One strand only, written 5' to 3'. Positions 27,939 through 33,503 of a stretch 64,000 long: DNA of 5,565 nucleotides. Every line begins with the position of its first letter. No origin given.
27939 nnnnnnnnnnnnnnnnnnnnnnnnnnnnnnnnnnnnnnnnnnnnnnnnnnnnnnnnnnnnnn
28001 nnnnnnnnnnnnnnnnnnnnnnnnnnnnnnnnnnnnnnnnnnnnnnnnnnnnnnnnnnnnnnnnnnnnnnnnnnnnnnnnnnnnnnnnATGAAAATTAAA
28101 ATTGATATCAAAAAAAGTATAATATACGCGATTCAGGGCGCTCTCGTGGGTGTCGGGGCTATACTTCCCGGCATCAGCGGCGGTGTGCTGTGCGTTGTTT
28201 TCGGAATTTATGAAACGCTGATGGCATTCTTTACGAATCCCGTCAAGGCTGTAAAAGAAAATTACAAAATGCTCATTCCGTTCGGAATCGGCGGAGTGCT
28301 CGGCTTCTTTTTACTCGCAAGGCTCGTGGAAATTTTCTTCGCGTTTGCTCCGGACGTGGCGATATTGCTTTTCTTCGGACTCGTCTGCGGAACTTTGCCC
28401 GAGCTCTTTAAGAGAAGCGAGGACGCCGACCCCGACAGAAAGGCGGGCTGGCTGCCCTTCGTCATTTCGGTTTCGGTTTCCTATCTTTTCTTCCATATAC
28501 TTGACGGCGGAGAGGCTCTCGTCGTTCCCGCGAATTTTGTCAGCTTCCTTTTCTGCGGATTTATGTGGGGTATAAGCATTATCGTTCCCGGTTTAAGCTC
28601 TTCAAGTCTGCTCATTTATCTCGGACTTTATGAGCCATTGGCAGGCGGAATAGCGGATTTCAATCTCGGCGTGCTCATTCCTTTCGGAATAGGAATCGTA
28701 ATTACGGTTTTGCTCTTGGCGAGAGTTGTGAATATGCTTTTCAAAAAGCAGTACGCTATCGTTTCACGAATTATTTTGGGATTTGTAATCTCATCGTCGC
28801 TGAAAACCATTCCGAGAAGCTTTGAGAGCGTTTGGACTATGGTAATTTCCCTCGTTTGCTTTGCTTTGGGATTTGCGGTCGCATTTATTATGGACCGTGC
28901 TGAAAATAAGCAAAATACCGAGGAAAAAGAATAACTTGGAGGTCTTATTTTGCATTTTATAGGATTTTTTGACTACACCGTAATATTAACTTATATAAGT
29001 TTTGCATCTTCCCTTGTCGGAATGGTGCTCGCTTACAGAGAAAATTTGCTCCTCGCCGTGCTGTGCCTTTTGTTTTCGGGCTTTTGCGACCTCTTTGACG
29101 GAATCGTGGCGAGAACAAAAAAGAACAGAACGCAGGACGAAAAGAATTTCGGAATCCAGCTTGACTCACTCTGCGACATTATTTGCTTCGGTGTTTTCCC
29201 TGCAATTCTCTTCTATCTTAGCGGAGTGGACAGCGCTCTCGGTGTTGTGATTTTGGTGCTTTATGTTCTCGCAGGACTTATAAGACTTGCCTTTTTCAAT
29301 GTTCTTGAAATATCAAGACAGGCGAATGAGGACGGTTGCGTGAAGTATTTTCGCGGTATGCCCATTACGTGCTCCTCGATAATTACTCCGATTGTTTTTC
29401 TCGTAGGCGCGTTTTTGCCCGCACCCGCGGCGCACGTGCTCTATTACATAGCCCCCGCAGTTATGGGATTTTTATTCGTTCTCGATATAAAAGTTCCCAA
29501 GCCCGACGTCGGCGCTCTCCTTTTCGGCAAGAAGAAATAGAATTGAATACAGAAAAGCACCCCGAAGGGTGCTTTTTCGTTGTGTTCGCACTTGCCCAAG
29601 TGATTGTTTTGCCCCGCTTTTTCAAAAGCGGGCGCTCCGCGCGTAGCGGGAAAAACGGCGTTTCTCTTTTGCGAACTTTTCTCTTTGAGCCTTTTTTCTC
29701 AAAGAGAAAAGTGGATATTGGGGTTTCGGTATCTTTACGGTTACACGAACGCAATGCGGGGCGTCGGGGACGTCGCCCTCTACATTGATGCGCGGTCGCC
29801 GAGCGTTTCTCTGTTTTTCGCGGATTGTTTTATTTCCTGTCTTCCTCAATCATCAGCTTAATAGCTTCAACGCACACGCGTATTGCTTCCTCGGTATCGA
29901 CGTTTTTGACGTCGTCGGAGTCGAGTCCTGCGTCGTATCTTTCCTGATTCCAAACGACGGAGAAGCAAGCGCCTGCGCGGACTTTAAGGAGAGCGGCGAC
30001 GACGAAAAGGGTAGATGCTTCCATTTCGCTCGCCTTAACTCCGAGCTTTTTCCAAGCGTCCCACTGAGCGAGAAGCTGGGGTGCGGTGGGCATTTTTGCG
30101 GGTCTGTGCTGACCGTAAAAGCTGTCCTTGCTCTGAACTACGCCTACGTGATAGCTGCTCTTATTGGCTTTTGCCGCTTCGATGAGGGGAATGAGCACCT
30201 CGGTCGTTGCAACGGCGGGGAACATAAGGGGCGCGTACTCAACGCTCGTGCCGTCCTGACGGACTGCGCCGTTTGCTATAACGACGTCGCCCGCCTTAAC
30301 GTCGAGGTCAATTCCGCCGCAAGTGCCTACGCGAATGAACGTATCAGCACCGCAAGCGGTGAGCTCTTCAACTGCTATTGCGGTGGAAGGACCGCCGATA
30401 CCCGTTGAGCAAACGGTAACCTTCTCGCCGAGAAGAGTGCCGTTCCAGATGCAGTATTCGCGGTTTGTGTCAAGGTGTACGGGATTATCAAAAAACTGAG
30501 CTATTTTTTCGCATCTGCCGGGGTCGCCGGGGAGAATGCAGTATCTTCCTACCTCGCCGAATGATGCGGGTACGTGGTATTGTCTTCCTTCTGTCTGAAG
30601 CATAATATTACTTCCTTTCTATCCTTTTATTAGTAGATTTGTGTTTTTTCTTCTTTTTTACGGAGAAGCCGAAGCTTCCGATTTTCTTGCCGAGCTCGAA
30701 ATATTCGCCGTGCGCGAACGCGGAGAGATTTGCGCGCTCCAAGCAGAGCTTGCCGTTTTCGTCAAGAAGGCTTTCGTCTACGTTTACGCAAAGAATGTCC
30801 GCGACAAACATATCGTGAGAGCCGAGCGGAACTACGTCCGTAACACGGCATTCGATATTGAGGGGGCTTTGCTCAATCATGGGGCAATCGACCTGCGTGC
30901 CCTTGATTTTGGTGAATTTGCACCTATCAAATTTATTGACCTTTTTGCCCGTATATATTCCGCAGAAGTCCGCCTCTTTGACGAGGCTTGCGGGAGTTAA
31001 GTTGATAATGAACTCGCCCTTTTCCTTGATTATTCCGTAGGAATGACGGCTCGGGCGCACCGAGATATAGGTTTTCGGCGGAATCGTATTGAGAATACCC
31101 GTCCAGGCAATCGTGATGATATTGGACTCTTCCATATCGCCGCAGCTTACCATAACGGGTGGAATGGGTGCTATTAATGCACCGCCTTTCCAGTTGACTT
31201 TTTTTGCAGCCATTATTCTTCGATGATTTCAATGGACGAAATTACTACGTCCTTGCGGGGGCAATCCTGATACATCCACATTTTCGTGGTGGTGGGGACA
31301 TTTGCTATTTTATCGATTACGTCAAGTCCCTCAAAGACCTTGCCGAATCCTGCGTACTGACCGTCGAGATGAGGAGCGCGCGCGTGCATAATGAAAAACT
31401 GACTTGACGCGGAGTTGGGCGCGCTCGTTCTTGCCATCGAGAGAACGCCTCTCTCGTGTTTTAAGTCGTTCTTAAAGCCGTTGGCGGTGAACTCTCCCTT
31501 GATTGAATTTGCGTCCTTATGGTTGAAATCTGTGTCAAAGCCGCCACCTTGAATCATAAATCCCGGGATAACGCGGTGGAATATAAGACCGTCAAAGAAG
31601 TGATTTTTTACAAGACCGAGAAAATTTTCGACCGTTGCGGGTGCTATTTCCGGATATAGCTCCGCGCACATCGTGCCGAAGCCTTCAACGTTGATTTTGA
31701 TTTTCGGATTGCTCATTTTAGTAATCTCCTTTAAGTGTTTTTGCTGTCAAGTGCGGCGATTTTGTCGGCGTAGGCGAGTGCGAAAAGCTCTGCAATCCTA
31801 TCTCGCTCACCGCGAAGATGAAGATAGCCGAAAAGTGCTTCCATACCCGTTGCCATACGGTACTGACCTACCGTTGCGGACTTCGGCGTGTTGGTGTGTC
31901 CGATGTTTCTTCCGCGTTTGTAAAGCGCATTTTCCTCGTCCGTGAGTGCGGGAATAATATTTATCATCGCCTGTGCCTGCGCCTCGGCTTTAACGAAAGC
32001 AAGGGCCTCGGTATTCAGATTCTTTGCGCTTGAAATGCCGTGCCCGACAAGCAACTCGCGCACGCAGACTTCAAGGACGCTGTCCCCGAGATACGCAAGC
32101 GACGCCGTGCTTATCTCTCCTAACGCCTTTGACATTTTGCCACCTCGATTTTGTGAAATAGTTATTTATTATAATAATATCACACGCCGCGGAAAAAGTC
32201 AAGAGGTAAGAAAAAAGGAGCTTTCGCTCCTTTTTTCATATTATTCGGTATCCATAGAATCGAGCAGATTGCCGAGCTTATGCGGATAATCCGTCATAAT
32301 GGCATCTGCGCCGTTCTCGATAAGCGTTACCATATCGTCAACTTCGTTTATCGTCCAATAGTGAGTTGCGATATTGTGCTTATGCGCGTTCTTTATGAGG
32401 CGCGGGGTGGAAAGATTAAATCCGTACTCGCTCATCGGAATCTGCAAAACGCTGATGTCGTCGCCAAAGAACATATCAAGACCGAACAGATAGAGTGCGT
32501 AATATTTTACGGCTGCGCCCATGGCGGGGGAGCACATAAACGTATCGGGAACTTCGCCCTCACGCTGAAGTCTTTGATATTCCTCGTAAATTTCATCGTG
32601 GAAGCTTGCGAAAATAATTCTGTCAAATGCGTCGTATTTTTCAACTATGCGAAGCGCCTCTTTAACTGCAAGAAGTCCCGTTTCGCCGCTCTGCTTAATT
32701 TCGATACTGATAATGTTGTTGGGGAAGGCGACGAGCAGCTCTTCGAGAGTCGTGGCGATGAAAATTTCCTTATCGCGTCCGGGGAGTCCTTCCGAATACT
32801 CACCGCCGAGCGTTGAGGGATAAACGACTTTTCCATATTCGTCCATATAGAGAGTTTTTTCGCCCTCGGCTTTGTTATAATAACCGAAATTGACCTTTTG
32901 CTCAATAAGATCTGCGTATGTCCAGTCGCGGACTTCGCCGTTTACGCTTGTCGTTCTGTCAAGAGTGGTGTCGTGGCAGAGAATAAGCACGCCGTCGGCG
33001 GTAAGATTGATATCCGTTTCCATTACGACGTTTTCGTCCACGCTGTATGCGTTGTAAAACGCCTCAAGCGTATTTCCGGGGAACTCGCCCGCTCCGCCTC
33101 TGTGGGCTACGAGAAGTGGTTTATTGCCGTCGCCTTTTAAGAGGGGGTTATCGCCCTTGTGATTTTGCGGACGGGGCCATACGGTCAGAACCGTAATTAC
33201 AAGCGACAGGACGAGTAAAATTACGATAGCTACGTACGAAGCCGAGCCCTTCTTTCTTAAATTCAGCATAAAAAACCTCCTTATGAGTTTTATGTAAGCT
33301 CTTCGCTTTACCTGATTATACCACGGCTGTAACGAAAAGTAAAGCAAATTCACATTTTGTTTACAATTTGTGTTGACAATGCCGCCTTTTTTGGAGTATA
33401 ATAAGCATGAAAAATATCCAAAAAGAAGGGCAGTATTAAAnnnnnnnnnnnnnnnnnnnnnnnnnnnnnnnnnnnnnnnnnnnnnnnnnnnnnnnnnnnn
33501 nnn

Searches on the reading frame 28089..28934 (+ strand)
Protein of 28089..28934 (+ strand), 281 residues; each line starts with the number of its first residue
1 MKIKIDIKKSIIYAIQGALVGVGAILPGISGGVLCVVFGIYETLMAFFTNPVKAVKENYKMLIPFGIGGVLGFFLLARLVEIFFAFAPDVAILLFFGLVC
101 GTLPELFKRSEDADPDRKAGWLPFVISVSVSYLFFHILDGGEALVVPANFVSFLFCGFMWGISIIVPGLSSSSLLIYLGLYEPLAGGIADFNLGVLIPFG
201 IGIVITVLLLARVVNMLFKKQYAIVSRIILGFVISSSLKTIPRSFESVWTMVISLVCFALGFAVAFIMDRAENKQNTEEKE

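Call 77: search_protein_families(library=pfam, proteins=[window:28089-28934:+], max_evalue=0.00001)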
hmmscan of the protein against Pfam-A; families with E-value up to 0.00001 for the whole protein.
window:28089-28934:+ (281 aa): 1 family
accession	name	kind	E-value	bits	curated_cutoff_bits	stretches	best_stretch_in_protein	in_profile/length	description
PF04018.18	VCA0040-like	-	8.1e-38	130.8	26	1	20-243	1-231/246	Undecaprenyl phosphate translocase-like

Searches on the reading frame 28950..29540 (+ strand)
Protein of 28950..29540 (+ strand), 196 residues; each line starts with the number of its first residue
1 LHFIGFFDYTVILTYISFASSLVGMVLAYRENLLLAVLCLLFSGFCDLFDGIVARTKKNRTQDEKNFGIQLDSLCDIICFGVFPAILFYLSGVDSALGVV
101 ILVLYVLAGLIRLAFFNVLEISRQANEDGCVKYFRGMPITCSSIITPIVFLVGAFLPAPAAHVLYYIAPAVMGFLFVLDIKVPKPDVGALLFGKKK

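Call 77: search_protein_families(library=pfam, proteins=[window:28950-29540:+], max_evalue=0.00001)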
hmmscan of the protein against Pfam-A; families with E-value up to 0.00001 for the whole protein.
window:28950-29540:+ (196 aa): 1 family
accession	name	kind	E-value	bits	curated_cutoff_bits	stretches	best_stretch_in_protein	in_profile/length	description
PF01066.26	CDP-OH_P_transf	-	3.4e-13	50.7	22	1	12-166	6-144/152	CDP-alcohol phosphatidyltransferase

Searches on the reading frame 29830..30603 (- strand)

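Call 77: search_protein_families(library=pfam, proteins=[window:29830-30603:-], max_evalue=0.00001)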
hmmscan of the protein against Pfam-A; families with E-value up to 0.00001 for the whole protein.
window:29830-30603:- (257 aa): 1 family
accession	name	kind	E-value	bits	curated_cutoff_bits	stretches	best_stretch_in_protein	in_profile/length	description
PF01048.26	PNP_UDP_1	-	7.3e-38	130.7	25.1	1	20-243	1-224/233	Phosphorylase superfamily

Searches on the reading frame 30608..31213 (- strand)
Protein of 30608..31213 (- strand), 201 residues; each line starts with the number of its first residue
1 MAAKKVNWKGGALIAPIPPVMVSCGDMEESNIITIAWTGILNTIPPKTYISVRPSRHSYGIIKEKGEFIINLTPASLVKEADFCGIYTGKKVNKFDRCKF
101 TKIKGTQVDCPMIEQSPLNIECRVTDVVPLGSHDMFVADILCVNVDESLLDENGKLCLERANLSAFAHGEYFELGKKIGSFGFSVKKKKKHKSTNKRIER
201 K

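Call 77: search_protein_families(library=pfam, proteins=[window:30608-31213:-], max_evalue=0.00001)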
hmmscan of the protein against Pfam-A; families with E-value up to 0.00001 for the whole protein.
window:30608-31213:- (201 aa): 1 family
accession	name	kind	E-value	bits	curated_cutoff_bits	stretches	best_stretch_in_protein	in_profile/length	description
PF01613.24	Flavin_Reduct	-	7.5e-24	85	27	1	18-153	7-146/153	Flavin reductase like domain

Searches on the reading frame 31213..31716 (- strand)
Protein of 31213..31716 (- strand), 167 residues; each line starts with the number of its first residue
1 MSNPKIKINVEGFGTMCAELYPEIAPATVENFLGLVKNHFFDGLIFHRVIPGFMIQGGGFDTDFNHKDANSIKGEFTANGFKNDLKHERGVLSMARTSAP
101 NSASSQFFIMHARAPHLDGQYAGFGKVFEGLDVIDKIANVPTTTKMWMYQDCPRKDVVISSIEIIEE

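Call 77: search_protein_families(library=pfam, proteins=[window:31213-31716:-], max_evalue=0.00001)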
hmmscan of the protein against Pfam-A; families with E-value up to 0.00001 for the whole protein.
window:31213-31716:- (167 aa): 1 family
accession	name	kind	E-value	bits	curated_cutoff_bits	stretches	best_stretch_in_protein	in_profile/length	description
PF00160.26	Pro_isomerase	-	1.9e-47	161.9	21.7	1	6-163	2-158/159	Cyclophilin type peptidyl-prolyl cis-trans isomerase/CLD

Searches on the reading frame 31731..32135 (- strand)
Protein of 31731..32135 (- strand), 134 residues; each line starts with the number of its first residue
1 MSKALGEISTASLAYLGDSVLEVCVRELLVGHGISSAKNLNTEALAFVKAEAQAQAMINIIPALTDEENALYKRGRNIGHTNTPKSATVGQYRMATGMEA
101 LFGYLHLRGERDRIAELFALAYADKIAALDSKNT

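Call 77: search_protein_families(library=pfam, proteins=[window:31731-32135:-], max_evalue=0.00001)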
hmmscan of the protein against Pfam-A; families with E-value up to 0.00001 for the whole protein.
window:31731-32135:- (134 aa): 1 family
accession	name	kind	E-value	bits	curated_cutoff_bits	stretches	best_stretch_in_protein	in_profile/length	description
PF00636.31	Ribonuclease_3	-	4.9e-20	72.6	27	1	12-109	2-101/102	Ribonuclease III domain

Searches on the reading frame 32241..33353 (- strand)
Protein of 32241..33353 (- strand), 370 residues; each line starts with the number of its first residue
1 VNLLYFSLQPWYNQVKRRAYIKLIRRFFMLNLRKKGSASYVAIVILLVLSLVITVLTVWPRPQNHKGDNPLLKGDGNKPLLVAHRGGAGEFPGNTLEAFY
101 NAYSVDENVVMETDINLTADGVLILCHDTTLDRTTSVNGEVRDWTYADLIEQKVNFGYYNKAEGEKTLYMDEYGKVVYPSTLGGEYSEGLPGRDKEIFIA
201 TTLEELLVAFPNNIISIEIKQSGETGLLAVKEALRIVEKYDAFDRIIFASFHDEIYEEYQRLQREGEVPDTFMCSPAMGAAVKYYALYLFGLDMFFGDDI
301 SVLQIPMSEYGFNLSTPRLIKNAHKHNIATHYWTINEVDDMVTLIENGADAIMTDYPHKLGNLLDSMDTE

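Call 77: search_protein_families(library=pfam, proteins=[window:32241-33353:-], max_evalue=0.00001)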
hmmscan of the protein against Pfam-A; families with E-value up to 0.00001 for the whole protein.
window:32241-33353:- (370 aa): 1 family
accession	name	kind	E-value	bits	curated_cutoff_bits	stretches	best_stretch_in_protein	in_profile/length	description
PF03009.23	GDPD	-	9.3e-35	121.3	23.6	1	84-358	1-243/244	Glycerophosphoryl diester phosphodiesterase family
